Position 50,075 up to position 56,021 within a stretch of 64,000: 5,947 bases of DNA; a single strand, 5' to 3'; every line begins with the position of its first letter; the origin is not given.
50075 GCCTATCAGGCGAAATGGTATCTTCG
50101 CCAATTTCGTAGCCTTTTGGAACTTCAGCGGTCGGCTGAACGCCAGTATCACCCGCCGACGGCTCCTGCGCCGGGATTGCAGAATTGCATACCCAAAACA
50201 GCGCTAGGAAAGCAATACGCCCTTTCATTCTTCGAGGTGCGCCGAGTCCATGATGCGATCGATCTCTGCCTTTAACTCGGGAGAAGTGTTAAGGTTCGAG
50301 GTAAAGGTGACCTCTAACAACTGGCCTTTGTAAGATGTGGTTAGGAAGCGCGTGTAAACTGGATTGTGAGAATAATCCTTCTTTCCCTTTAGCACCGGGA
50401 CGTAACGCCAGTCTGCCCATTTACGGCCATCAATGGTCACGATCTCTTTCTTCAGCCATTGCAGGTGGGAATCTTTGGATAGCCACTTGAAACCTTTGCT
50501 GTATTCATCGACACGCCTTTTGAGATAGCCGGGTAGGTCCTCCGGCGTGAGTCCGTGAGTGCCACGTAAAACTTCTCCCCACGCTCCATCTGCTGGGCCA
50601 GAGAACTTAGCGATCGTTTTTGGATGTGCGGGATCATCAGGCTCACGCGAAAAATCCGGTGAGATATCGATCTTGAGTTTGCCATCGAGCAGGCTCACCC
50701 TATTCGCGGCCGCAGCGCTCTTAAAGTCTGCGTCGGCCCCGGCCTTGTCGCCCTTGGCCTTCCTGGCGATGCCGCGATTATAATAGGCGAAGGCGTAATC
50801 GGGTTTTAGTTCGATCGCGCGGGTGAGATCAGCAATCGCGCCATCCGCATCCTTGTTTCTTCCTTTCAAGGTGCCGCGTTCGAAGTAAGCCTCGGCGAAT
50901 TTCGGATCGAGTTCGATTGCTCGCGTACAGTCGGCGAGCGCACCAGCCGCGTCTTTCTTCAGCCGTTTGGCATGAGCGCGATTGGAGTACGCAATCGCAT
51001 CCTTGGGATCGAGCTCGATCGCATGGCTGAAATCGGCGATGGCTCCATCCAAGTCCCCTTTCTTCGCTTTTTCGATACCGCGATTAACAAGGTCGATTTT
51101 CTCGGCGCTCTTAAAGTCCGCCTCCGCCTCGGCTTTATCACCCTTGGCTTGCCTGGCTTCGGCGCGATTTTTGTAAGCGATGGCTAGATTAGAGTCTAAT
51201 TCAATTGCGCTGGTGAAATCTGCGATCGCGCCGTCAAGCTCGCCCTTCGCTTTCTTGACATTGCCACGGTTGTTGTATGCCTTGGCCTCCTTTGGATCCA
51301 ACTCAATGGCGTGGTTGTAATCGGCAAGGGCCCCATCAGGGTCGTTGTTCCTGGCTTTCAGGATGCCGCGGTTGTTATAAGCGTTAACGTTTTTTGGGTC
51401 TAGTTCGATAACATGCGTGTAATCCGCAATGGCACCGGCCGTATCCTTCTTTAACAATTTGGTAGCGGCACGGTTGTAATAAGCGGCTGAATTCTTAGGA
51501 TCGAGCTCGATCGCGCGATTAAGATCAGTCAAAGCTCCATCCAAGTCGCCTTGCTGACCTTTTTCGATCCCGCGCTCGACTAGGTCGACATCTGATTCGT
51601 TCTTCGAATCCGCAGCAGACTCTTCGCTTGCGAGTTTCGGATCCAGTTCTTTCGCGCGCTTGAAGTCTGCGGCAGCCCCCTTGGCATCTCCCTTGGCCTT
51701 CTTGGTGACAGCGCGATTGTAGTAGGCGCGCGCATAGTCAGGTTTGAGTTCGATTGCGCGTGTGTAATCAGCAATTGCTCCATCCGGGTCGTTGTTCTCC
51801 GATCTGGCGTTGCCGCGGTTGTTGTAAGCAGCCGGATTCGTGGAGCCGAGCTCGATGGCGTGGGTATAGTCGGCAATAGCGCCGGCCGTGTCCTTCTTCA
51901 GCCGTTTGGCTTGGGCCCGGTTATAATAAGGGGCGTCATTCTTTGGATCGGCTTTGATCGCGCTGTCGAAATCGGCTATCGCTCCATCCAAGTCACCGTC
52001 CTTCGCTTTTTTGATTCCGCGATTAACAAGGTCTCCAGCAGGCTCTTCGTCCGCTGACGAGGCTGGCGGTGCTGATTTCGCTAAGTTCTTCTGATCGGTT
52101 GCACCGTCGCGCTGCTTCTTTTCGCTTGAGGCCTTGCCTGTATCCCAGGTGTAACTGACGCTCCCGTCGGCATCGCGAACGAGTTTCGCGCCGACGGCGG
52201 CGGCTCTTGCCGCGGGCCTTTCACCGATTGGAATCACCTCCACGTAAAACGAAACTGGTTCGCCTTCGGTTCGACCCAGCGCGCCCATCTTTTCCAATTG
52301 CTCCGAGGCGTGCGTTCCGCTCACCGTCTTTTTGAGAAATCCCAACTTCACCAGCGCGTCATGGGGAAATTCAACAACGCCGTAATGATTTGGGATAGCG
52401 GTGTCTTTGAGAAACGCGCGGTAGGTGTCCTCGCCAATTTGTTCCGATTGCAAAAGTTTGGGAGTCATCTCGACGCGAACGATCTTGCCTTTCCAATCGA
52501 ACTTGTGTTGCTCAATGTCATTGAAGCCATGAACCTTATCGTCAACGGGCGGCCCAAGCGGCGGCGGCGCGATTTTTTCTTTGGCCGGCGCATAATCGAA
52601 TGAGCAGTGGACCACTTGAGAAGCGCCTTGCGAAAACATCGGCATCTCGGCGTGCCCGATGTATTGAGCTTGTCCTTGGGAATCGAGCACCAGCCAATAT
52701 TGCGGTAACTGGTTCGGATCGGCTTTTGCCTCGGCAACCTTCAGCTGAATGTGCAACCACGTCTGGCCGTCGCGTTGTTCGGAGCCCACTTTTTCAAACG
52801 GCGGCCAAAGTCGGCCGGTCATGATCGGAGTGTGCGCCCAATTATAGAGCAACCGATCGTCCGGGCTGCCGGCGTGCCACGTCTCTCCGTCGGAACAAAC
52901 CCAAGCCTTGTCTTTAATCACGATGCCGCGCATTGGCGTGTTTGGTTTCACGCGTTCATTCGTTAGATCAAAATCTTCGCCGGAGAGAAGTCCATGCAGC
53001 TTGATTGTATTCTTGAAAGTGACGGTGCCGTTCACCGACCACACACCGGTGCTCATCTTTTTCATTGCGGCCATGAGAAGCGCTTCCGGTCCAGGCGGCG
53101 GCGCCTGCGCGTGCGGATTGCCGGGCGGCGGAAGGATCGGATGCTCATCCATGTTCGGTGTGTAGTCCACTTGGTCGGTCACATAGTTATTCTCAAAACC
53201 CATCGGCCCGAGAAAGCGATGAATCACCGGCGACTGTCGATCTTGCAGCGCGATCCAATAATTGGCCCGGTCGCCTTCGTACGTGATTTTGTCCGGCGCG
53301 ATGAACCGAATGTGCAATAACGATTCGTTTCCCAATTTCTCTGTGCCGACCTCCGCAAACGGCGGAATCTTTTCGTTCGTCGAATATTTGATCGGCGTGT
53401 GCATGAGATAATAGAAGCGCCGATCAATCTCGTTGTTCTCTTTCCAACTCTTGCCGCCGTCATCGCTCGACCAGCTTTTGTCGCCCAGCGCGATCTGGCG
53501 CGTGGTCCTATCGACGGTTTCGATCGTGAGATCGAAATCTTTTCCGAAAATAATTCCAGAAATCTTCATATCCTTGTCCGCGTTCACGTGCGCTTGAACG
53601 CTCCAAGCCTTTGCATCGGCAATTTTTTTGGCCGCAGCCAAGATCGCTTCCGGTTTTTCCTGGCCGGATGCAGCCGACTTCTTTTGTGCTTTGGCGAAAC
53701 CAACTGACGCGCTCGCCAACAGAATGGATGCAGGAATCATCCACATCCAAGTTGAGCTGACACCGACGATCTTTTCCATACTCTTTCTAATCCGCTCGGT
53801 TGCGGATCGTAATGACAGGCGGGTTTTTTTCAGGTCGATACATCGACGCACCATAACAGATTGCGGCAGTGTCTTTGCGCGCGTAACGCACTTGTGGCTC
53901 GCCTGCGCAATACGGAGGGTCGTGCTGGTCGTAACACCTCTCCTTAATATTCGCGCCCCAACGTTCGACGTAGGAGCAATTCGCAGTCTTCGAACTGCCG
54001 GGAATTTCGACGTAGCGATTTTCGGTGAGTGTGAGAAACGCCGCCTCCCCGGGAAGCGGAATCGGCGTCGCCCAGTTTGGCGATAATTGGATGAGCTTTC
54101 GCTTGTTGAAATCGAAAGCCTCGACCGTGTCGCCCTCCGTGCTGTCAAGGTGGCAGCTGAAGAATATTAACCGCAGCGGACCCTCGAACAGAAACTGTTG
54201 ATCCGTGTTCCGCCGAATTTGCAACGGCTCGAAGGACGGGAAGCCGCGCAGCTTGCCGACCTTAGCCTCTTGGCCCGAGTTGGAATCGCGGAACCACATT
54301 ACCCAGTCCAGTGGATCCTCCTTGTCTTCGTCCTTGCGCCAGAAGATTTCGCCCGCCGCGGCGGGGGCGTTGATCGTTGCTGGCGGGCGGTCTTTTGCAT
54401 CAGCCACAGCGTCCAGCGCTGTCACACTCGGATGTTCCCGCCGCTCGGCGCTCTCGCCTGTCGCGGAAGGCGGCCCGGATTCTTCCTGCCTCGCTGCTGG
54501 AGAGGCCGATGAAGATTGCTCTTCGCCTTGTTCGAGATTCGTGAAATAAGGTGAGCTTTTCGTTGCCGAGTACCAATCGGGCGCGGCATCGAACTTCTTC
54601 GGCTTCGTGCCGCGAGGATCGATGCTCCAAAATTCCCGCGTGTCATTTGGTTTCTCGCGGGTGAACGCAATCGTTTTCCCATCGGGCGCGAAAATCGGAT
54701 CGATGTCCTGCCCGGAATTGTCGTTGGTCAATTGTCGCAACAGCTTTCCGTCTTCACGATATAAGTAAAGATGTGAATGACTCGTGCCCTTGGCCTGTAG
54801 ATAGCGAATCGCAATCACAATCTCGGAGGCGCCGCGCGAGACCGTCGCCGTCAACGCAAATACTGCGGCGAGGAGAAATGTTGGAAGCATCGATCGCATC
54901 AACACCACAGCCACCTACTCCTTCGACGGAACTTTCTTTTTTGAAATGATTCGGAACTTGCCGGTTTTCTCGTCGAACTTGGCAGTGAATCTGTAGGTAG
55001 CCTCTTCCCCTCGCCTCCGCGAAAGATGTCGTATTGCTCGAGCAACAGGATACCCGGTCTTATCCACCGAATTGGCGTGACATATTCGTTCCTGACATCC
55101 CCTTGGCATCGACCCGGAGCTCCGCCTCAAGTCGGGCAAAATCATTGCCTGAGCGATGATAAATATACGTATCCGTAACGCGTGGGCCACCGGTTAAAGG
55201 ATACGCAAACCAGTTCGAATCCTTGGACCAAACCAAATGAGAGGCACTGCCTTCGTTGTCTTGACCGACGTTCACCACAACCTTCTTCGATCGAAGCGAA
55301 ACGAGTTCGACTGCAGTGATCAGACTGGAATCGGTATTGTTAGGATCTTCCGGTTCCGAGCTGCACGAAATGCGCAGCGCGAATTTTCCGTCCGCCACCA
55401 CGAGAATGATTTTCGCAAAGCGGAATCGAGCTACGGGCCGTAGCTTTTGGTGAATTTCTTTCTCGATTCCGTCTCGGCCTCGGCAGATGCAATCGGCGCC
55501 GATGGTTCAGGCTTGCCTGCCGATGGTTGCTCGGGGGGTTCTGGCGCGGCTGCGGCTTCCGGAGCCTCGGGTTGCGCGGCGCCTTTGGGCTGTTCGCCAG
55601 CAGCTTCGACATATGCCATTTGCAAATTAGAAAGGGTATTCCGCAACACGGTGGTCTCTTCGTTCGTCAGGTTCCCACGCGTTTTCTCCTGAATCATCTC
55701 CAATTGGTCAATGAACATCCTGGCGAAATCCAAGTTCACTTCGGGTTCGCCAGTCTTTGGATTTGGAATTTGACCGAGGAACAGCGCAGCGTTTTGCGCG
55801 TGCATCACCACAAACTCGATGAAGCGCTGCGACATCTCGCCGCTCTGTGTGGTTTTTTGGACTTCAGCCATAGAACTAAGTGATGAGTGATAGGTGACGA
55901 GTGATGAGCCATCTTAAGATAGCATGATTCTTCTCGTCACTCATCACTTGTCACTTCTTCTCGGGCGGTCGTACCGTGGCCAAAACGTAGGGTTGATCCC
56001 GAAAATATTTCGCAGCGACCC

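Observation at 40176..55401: A 15-kb single-strand island of shuffled, exported paralogues with no enzyme, toxin or mobility gene, wedged between thrS and a DUF1844/M16-peptidase operon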

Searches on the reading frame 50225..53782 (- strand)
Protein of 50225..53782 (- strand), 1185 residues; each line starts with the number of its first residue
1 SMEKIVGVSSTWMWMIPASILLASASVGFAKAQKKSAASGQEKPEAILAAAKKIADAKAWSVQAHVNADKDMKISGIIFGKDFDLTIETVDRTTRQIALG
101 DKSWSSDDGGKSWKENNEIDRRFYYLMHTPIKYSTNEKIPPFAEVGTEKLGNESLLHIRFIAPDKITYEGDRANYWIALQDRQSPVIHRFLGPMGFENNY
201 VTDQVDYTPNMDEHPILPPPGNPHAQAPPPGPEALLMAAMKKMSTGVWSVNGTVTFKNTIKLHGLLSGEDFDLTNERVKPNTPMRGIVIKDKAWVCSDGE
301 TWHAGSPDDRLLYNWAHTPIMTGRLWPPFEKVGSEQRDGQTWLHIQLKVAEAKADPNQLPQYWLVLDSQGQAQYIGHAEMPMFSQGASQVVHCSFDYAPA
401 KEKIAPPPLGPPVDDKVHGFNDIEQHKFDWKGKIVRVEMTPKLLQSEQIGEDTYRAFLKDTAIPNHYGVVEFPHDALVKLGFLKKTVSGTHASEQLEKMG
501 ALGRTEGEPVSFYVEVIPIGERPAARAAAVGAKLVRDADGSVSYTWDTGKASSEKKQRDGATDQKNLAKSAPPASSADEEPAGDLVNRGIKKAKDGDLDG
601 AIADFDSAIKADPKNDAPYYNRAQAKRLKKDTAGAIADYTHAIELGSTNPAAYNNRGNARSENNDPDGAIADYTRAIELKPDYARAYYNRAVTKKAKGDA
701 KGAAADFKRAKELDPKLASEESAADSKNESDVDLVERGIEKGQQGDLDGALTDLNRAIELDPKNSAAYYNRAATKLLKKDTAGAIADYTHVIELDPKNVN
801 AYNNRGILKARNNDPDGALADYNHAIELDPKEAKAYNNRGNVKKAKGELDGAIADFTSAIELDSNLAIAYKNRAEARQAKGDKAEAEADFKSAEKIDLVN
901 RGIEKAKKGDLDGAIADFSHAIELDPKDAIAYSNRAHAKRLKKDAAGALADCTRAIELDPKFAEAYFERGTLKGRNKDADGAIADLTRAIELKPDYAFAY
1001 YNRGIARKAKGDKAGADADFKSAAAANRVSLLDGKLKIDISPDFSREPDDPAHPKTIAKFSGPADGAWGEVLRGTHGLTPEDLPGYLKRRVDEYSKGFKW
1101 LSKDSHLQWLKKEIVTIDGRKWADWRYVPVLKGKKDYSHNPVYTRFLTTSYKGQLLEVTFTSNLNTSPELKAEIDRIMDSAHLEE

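Call 5: search_protein_families(library=pfam, max_evalue=0.1, proteins=[window:50225-53782:-])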
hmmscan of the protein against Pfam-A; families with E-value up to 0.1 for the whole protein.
window:50225-53782:- (1185 aa): 15 families
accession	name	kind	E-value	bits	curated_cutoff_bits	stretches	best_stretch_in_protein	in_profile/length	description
PF00515.34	TPR_1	-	5.7e-68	222.6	27.8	11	651-683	2-34/34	Tetratricopeptide repeat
PF13414.12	TPR_11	-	4.9e-66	218.6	26.8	10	657-698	1-42/42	TPR repeat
PF07719.23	TPR_2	-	2.7e-51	167.9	27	9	650-683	1-34/34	Tetratricopeptide repeat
PF13431.12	TPR_17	-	1.3e-50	165.9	24.4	9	788-819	2-33/34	Tetratricopeptide repeat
PF13181.12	TPR_8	-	1.3e-43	143.9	25.7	6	652-683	3-34/34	Tetratricopeptide repeat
PF13371.12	TPR_9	-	8.7e-28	96.6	35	4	779-835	9-65/73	Tetratricopeptide repeat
PF13432.12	TPR_16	-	7.8e-27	93.8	32.7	5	656-716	3-63/65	Tetratricopeptide repeat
PF13424.12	TPR_12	-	7.5e-15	55.3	30.1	4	833-896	3-74/77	Tetratricopeptide repeat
PF13428.12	TPR_14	-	3.3e-14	52.4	23.5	1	743-773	13-43/44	Tetratricopeptide repeat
PF14559.12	TPR_19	-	5.1e-14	52.8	25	4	662-716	3-57/68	Tetratricopeptide repeat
PF01239.28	PPTA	-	9.3e-10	38.1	29.5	0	748-771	2-25/32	Protein prenyltransferase alpha subunit repeat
PF25575.1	TPR_BSK1_C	-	0.00034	20.9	42.2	0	629-690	55-117/118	Serine/threonine-protein kinase BSK1-like, TPR repeats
PF23914.1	TPR_CcmH_CycH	-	0.0058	16.9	42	1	743-833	62-155/158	Cytochrome c-type biogenesis protein H TPR domain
PF12569.14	NatA_aux_su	-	0.0066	15.9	33.3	0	665-715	207-257/515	N-terminal acetyltransferase A, auxiliary subunit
PF10516.15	SHNi-TPR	-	0.04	13.9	21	0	669-680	20-31/38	SHNi-TPR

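Call 40: search_protein_families(library=padloc, max_evalue=0.01, proteins=[window:50225-53782:-])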
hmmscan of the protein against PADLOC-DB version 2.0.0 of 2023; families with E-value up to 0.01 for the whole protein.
window:50225-53782:- (1185 aa): 0 families

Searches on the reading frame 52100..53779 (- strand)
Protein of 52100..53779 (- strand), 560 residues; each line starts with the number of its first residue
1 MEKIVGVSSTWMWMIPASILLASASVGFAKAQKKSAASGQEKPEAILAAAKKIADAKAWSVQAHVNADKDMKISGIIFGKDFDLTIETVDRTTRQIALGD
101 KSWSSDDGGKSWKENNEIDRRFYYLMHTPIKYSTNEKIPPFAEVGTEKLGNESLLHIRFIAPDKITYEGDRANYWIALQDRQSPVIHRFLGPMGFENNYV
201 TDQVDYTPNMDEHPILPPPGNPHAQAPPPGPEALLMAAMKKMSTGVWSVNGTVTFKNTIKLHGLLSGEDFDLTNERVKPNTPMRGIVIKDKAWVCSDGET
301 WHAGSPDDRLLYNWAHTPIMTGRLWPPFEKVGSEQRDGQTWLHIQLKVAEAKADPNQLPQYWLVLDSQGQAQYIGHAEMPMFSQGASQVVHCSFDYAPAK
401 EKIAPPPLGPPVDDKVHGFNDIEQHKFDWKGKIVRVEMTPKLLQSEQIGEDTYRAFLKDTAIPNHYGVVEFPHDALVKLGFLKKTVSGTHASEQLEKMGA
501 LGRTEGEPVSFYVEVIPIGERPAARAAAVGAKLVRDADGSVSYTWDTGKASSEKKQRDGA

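Call 74: search_solved_structures(query=window:52100-53779:-, max_evalue=10)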
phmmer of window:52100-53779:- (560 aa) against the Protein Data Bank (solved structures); distinct sequences matched with E-value up to 10: 5.
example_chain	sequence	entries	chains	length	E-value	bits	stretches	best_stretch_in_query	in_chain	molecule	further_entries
4jej_A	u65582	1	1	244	0.14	14.3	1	150-236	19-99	Geranylgeranylglyceryl phosphate synthase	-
9lut_E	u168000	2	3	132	0.17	14.1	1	368-443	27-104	Photosystem I reaction centre subunit IV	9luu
9e2g_4H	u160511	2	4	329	0.55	12.4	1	199-231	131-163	MC7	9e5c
8jng_A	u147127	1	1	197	0.66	12.1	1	379-430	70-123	Methanesulfonate monooxygenase ferredoxin subunit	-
4g7w_A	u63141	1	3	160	1.3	11.1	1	379-425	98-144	Putative uncharacterized protein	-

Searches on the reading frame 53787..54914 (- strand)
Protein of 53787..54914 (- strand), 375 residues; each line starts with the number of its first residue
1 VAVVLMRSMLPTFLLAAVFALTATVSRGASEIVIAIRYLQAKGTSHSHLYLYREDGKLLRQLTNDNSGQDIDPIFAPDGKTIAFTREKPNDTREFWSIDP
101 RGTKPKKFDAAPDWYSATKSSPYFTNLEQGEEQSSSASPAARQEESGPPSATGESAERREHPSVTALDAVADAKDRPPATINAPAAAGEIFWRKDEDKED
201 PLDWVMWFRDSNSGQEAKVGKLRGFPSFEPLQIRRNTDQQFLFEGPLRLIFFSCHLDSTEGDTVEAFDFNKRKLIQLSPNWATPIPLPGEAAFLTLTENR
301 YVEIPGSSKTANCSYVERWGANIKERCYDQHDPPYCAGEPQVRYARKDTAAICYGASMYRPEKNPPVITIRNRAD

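Call 5: search_protein_families(library=pfam, max_evalue=0.1, proteins=[window:53787-54914:-])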
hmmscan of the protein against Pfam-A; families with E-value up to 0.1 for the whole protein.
window:53787-54914:- (375 aa): 1 family
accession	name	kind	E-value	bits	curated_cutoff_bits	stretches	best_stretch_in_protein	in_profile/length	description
PF07676.18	PD40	-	5.9e-06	26.5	20.9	1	61-89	3-30/38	WD40-like Beta Propeller Repeat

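Call 40: search_protein_families(library=padloc, max_evalue=0.01, proteins=[window:53787-54914:-])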
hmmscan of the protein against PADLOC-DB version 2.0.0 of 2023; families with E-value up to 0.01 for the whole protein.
window:53787-54914:- (375 aa): 0 families

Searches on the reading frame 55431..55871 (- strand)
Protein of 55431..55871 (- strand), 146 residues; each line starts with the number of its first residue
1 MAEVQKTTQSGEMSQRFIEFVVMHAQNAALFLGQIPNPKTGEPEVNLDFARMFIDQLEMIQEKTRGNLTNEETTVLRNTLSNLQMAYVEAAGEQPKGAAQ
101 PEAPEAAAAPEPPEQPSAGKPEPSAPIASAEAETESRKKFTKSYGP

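Call 5: search_protein_families(library=pfam, max_evalue=0.1, proteins=[window:55431-55871:-])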
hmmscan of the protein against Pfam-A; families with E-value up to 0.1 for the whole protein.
window:55431-55871:- (146 aa): 1 family
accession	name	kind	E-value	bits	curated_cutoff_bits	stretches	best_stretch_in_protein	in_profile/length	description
PF08899.16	DUF1844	-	9.5e-24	83.8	27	1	16-89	3-76/76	Domain of unknown function (DUF1844)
